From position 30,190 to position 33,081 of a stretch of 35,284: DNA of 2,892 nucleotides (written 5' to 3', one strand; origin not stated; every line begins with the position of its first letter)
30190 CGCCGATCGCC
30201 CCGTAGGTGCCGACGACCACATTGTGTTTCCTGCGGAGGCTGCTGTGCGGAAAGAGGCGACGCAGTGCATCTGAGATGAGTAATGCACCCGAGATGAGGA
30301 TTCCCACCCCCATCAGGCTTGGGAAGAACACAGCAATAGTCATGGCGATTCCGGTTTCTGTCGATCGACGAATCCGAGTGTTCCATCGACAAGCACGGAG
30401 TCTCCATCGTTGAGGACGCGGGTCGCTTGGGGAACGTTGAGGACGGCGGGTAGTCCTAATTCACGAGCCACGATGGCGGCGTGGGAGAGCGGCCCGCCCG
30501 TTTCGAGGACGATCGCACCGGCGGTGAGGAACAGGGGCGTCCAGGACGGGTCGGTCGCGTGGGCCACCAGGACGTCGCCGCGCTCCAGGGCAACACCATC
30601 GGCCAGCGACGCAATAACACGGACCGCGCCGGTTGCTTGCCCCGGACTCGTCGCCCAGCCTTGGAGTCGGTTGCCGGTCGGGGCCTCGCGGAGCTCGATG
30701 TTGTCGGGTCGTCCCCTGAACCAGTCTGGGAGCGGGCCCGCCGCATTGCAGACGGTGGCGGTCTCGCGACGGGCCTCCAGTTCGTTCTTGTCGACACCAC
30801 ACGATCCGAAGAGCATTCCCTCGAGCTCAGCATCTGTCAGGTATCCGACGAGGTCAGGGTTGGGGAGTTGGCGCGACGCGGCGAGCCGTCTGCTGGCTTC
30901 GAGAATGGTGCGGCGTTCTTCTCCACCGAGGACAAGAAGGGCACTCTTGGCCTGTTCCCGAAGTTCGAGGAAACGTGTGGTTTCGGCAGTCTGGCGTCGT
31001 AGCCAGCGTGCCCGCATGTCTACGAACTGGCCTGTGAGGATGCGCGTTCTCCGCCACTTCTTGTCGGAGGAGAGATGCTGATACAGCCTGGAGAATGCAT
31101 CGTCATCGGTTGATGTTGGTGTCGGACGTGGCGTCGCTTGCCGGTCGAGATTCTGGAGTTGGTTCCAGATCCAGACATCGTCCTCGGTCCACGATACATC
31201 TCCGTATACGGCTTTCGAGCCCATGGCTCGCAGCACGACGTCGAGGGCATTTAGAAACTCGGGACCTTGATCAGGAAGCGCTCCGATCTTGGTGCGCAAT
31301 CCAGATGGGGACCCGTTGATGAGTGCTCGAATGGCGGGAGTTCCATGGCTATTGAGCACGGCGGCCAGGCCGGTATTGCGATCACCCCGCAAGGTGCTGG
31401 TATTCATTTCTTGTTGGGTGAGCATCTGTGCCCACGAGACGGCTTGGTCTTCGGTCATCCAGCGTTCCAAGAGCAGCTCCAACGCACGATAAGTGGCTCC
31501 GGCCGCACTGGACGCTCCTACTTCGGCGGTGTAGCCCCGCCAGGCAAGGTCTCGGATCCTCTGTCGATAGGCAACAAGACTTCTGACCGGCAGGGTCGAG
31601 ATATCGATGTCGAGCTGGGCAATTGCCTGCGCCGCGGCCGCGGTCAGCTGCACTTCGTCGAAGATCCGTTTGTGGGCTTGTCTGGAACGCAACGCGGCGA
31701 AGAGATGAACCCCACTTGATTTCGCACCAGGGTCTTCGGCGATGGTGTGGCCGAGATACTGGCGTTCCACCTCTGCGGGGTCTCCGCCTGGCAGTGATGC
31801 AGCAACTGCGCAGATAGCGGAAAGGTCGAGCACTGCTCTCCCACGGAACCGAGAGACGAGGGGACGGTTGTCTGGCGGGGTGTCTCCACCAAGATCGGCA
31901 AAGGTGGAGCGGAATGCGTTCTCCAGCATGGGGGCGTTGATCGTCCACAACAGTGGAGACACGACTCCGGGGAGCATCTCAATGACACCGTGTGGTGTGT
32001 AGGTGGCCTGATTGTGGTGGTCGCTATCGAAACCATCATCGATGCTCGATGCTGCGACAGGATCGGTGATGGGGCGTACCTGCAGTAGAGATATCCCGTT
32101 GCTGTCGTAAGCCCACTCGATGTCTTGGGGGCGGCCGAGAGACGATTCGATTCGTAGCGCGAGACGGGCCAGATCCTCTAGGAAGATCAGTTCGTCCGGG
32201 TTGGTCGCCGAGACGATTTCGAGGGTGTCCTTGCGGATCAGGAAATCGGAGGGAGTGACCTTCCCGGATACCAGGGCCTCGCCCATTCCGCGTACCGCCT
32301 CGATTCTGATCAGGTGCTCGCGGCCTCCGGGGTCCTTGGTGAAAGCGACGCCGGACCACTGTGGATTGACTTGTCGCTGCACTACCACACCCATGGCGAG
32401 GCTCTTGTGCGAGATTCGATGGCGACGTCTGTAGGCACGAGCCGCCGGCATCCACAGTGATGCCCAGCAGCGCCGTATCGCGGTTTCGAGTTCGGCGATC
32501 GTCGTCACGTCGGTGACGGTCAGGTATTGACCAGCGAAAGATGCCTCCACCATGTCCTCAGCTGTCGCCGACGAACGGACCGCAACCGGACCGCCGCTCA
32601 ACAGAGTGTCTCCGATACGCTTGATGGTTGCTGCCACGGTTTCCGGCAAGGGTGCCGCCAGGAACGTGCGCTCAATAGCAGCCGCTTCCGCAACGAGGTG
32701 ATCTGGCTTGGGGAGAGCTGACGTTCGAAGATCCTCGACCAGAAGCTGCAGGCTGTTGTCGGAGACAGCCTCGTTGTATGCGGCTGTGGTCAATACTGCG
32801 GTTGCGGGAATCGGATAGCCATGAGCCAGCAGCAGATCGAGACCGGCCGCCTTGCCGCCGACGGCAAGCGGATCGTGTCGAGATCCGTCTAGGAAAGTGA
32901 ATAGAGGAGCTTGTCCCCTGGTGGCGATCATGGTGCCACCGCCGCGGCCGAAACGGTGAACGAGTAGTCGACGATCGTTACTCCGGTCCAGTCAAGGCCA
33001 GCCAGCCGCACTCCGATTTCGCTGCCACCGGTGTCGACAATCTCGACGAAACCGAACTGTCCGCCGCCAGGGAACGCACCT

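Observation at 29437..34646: Tightly coupled four-gene operon: membrane-anchored extracytoplasmic PhoD phosphatase, RPH-like PEP-family dikinase, and two small membrane proteins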

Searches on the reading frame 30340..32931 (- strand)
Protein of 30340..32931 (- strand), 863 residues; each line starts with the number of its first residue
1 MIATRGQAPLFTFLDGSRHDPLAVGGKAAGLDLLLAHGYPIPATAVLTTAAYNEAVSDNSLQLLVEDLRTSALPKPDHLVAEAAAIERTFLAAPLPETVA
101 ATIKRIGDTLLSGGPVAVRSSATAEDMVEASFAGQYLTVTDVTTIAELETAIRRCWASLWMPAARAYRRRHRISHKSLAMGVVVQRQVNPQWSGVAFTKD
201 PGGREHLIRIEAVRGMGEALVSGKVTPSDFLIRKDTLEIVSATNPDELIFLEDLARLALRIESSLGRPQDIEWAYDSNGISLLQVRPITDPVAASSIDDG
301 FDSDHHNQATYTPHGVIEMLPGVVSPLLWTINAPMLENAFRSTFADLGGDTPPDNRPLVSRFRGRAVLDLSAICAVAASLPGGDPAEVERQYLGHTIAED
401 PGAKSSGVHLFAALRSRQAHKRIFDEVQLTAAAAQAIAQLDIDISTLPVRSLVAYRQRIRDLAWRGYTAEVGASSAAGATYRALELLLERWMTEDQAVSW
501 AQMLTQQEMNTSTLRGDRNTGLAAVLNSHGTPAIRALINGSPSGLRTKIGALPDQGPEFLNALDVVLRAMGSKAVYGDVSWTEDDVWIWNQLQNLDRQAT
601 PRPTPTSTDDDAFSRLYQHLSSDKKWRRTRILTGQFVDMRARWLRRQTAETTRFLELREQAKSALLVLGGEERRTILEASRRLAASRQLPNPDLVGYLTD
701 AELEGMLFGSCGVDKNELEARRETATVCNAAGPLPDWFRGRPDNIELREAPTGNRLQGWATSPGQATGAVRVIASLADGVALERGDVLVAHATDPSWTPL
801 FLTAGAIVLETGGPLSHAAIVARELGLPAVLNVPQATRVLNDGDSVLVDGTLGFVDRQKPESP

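Call 3: search_protein_families(library=pfam, proteins=[window:30340-32931:-], max_evalue=0.01)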
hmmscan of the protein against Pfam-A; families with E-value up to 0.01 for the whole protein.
window:30340-32931:- (863 aa): 2 families
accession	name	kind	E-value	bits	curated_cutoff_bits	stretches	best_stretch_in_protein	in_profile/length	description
PF01326.24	PPDK_N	-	4.7e-62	210.6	27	2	23-243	3-233/328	Pyruvate phosphate dikinase, AMP/ATP-binding domain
PF00391.29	PEP-utilizers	-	6.7e-25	86.9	23.1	1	783-853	2-72/72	PEP-utilising enzyme, mobile domain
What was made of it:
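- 30340..32931 (-): g2: RPH-architecture ATP-dependent dikinase (863 aa). It comprises an ATP-grasp (nt 32032-32931), a central substrate-binding domain (nt 30676-32031) and a C-terminal swivel phospho-His domain (nt 30343-30675). The catalytic His817 codon is at 30481-30483. Pfam PPDK_N and PEP-utilizers (call 3).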

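Call 4: search_protein_families(library=ncbifam, proteins=[window:30340-32931:-], max_evalue=0.01)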
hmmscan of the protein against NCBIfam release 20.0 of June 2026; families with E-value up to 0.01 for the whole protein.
window:30340-32931:- (863 aa): 27 families (the best 25 are shown)
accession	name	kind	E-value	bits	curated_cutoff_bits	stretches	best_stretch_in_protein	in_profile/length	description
NF041857.1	RIF_Ptrans_rph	equivalog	7.4e-87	292.6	999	3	19-237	12-233/864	rifamycin-inactivating phosphotransferase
NF052632.1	undecylprod_RedH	equivalog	8.1e-86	288.7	1350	3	17-241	10-218/880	undecylprodigiosin ligase RedH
NF004877.0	PRK06241.1-2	subfamily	2.1e-82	277.8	866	3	17-236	12-234/869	phosphoenolpyruvate synthase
NF005057.0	PRK06464.1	equivalog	3.5e-82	276.7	598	3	20-238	17-246/798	phosphoenolpyruvate synthase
NF004878.0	PRK06241.1-3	subfamily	5.9e-82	276.1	945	3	20-236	15-233/891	phosphoenolpyruvate synthase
TIGR01418.1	PEP_synth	equivalog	5.5e-81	273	739.75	3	23-238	15-240/784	pyruvate, water dikinase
NF004881.0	PRK06241.2-2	equivalog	5.2e-79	266.6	883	3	23-237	18-231/898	phosphoenolpyruvate synthase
NF004880.0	PRK06241.2-1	equivalog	2.4e-78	264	972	2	24-302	18-294/837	phosphoenolpyruvate synthase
NF052631.1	prodigiosin_PigC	equivalog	1.8e-77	261.1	1300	3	19-242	11-223/883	prodigiosin ligase PigC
NF004879.0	PRK06241.1-4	equivalog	9.3e-66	222.5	976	3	22-236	17-234/868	phosphoenolpyruvate synthase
NF000283.1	RPH_KJ151292.1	equivalog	3.4e-61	207.5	1700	3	24-235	20-234/865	rifamycin-inactivating phosphotransferase Rph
NF004883.0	PRK06241.2-4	equivalog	2.2e-56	191.6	1063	2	753-857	809-912/928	phosphoenolpyruvate synthase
NF004882.0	PRK06241.2-3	equivalog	5.6e-42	143.8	850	2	24-290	12-278/827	phosphoenolpyruvate synthase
NF006153.0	PRK08296.1-5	subfamily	1.3e-25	89.9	578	1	753-856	499-604/608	hypothetical protein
NF006150.0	PRK08296.1-2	subfamily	5.1e-22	77.8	650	1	751-856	498-603/633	hypothetical protein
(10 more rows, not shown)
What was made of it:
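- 30340..32931 (-): All NCBIfam equivalogs fall far below cut-off (call 4).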

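Call 8: find_homologous_proteins(query=window:30340-32931:-, max_evalue=1e-20)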
Query window:30340-32931:- (863 aa): 6965 proteins with E <= 1e-20 among 8000 candidates; the best 120 are listed.
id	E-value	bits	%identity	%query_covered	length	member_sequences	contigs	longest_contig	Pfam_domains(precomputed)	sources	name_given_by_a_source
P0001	0.0e+0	1889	98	100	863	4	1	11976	PF00391.30,PF01326.25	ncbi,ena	-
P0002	0.0e+0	1409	74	99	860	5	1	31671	PF00391.30,PF01326.25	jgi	jgi:phosphohistidine swiveling domain-containing protein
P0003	0.0e+0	1373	72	99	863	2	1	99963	PF00391.30,PF01326.25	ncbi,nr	ncbi:MAG: hypothetical protein GY926_02435 [bacterium]|nr:hypothetical protein [bacterium]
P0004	0.0e+0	1354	71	100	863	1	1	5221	PF00391.30,PF01326.25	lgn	-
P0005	0.0e+0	1250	67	99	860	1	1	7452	PF00391.30,PF01326.25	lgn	-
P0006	0.0e+0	1173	63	99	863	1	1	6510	PF00391.30,PF01326.25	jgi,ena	-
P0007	0.0e+0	1168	63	99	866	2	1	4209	PF00391.30,PF01326.25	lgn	-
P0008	0.0e+0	1162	64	99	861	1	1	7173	PF00391.30,PF01326.25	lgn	-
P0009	0.0e+0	1154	63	99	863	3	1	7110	PF00391.30,PF01326.25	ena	-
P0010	0.0e+0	1153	62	100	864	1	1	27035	PF00391.30,PF01326.25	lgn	-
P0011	0.0e+0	1153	63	99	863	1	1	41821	PF00391.30,PF01326.25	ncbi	-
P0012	0.0e+0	1150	63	99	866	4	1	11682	PF00391.30,PF01326.25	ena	-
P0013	0.0e+0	1150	63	99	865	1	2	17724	PF00391.30,PF01326.25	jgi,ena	-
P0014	0.0e+0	1148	62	99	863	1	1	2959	PF00391.30,PF01326.25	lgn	-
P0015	0.0e+0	1147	62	99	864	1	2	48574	PF00391.30,PF01326.25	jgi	jgi:pyruvate,water dikinase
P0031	0.0e+0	1040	60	98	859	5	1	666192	PF00391.30,PF01326.25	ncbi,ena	-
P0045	3.8e-240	817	50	98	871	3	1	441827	PF00391.30,PF01326.25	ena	-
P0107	1.0e-218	747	48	97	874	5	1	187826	PF00391.30,PF01326.25,PF27448.1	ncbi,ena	-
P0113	1.2e-216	740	46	99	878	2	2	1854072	PF00391.30,PF01326.25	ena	-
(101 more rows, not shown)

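Call 9: search_protein_families(library=padloc, proteins=[window:30340-32931:-], max_evalue=0.01)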
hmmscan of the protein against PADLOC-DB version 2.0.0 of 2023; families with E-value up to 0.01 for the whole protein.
window:30340-32931:- (863 aa): 0 families

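Call 10: find_encoding_contigs(protein=P0003, flank=7000, max_places=2)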
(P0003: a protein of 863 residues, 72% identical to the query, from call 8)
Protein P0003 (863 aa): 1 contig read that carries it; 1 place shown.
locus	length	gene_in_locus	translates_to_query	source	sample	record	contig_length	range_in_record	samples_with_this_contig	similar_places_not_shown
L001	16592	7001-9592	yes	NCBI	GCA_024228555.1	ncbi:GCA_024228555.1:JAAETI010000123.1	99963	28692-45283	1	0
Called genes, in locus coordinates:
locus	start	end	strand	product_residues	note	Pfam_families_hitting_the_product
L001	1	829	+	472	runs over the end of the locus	PF00939:Na_sulph_symp, PF03600:CitMHS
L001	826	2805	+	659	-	PF00027:cNMP_binding (weak), PF02518:HATPase_c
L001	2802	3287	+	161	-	PF00072:Response_reg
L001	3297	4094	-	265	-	-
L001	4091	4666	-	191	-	PF13305:TetR_C_33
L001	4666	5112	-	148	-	PF10604:Polyketide_cyc2, PF08327:AHSA1 (weak)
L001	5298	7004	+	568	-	PF24709:DUF7670, PF09423:PhoD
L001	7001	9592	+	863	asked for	PF01326:PPDK_N, PF00391:PEP-utilizers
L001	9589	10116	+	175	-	-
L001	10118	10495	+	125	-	-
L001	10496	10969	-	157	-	PF01047:MarR, PF13404:HTH_AsnC-type, PF13412:HTH_24, PF01037:AsnC_trans_reg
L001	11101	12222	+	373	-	PF05222:AlaDh_PNT_N, PF01262:AlaDh_PNT_C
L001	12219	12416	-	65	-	-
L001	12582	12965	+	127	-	-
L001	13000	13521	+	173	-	PF01842:ACT (faint), PF13291:ACT_4 (faint), PF13740:ACT_6, PF22629:ACT_AHAS_ss (faint)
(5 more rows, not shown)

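Call 11: find_encoding_contigs(protein=P0031, flank=7000, max_places=2)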
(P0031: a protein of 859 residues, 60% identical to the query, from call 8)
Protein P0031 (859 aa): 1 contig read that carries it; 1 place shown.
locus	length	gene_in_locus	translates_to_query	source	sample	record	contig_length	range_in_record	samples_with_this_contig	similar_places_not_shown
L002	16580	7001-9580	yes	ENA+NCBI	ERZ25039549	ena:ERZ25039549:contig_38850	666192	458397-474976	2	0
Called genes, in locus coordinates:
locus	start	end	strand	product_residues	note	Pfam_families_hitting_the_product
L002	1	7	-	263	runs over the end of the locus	PF01255:Prenyltransf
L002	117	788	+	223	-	PF03006:HlyIII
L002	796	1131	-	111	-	PF07883:Cupin_2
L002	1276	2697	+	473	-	PF00939:Na_sulph_symp, PF03600:CitMHS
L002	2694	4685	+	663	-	PF00027:cNMP_binding, PF02518:HATPase_c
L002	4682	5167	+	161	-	PF00072:Response_reg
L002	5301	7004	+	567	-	PF24709:DUF7670, PF09423:PhoD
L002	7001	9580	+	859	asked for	PF01326:PPDK_N, PF00391:PEP-utilizers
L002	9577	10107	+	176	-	-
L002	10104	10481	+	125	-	-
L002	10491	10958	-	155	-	PF01047:MarR (weak), PF13404:HTH_AsnC-type, PF13412:HTH_24, PF01037:AsnC_trans_reg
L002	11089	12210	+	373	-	PF05222:AlaDh_PNT_N, PF01262:AlaDh_PNT_C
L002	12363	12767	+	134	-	-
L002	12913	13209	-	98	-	PF00581:Rhodanese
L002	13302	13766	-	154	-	-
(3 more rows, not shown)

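Call 12: find_encoding_contigs(protein=P0045, flank=7000, max_places=2)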
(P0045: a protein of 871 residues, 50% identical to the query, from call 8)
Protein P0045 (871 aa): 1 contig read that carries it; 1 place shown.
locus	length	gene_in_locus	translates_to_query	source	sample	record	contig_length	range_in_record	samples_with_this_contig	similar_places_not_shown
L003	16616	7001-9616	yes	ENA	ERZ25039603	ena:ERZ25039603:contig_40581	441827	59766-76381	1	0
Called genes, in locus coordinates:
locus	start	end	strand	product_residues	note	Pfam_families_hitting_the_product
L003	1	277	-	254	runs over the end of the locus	PF08713:DNA_alkylation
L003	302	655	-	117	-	PF01243:PNPOx_N (faint), PF04075:F420H2_quin_red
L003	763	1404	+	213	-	PF01209:Ubie_methyltran, PF13489:Methyltransf_23, PF01135:PCMT (faint), PF07021:MetW, PF13847:Methyltransf_31, PF08241:Methyltransf_11, PF08242:Methyltransf_12, PF13649:Methyltransf_25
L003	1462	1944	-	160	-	-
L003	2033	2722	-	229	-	PF07638:Sigma70_ECF (weak), PF04542:Sigma70_r2 (weak), PF08281:Sigma70_r4_2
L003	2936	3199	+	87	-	-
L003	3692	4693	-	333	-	-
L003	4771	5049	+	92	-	-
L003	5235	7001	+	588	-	PF24709:DUF7670, PF09423:PhoD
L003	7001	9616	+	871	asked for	PF01326:PPDK_N, PF00391:PEP-utilizers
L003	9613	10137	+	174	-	-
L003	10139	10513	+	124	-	-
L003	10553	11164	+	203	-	PF14376:Haem_bd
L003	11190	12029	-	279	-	PF00296:Bac_luciferase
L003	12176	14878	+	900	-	PF00580:UvrD-helicase, PF13245:AAA_19, PF13604:AAA_30 (weak), PF13361:UvrD_C, PF13538:UvrD_C_2, PF00570:HRDC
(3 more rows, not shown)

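Call 14: find_encoding_contigs(protein=P0113, flank=7000, max_places=2)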
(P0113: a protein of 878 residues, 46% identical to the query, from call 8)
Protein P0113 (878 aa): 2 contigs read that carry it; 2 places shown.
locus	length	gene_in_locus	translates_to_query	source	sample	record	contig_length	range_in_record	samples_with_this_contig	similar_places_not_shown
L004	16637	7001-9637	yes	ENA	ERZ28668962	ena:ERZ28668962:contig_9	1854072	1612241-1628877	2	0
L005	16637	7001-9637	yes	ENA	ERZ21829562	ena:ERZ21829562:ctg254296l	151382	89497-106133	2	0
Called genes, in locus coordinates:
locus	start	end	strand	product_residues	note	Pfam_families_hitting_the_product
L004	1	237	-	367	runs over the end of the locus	PF13384:HTH_23, PF13518:HTH_28 (weak), PF13551:HTH_29, PF13565:HTH_32, PF13358:DDE_3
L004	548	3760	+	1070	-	PF03704:BTAD, PF13424:TPR_12 (faint), PF13191:AAA_16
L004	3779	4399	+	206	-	PF07900:DUF1670 (weak)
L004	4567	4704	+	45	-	-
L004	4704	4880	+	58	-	-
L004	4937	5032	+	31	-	-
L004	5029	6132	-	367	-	PF13384:HTH_23, PF13518:HTH_28 (weak), PF13551:HTH_29, PF13565:HTH_32, PF13358:DDE_3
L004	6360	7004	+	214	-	PF13302:Acetyltransf_3, PF00583:Acetyltransf_1 (weak)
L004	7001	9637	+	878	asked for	PF01326:PPDK_N, PF00391:PEP-utilizers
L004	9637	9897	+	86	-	-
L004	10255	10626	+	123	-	-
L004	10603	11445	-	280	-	PF01569:PAP2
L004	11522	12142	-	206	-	PF01569:PAP2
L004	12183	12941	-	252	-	PF01738:DLH, PF12146:Hydrolase_4 (faint)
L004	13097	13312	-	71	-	-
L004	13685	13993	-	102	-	PF07366:SnoaL, PF12680:SnoaL_2 (weak)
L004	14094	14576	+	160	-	-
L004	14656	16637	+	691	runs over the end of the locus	PF01839:FG-GAP, PF13517:FG-GAP_3 (faint), PF01839:FG-GAP, PF01510:Amidase_2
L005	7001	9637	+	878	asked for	PF01326:PPDK_N, PF00391:PEP-utilizers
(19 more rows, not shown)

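Call 15: find_encoding_contigs(protein=P0107, flank=7000, max_places=2)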
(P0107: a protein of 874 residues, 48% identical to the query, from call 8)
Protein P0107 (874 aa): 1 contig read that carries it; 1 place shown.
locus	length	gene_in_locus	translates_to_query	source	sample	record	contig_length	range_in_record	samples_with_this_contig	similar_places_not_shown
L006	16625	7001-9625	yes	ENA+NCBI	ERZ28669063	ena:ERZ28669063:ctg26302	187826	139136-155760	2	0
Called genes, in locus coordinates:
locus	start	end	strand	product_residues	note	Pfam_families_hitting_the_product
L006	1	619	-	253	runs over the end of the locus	PF19798:Sulfotransfer_5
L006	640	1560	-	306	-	PF01063:Aminotran_4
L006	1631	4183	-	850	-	PF12704:MacB_PCD, PF02687:FtsX, PF12704:MacB_PCD, PF02687:FtsX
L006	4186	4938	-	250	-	PF00005:ABC_tran, PF13304:AAA_21 (faint)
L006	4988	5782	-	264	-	PF01061:ABC2_membrane, PF12698:ABC2_membrane_3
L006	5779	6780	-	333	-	PF00005:ABC_tran, PF13304:AAA_21 (weak)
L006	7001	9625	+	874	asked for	PF01326:PPDK_N, PF27448:Rph_4th (weak), PF00391:PEP-utilizers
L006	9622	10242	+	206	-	-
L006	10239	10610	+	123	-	-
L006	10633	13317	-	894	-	PF28598:PDH_E1_N, PF00456:Transketolase_N (weak), PF17831:PDH_E1_M, PF22613:Transketolase_C_1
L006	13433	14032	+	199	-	PF13489:Methyltransf_23 (weak), PF13649:Methyltransf_25, PF13847:Methyltransf_31 (faint), PF08241:Methyltransf_11, PF08242:Methyltransf_12 (weak)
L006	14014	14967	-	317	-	PF00892:EamA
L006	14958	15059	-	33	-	-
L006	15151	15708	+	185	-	PF07336:ABATE, PF11706:zf-CGNR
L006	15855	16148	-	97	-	PF00216:Bac_DNA_binding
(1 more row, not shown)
